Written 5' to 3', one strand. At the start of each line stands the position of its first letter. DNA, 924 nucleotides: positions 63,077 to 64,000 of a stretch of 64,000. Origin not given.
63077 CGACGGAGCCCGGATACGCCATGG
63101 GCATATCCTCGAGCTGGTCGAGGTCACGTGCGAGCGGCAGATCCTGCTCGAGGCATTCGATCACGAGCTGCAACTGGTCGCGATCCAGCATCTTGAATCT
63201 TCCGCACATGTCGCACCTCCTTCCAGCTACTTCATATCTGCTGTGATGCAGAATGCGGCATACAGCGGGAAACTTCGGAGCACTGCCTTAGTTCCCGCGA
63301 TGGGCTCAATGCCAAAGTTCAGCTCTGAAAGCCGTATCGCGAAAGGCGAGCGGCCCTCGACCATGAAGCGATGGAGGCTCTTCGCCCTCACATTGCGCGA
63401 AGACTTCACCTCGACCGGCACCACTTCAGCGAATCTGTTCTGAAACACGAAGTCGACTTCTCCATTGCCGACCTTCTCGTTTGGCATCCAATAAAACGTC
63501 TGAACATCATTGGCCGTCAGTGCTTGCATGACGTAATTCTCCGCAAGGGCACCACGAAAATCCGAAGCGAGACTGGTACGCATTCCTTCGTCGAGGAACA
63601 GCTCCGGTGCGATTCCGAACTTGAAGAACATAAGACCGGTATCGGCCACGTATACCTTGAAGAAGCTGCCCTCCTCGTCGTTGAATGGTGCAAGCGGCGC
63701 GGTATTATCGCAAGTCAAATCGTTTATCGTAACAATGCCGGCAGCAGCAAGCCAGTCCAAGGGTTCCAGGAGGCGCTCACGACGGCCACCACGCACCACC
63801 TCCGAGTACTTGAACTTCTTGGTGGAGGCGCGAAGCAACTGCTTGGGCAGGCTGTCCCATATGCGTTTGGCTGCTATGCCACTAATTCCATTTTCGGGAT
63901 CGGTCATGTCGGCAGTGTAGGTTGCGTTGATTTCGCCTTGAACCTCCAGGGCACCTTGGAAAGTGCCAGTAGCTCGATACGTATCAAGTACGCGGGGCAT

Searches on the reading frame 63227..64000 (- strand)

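Call 78: search_protein_families(library=pfam, proteins=[window:63227-64000:-], max_evalue=0.001)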
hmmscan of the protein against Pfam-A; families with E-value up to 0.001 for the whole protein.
window:63227-64000:- (257 aa): 1 family
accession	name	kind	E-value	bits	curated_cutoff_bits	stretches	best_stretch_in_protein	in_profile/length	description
PF13635.12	DUF4143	-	7.6e-19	68.4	28.1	1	43-201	15-160/160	Domain of unknown function (DUF4143)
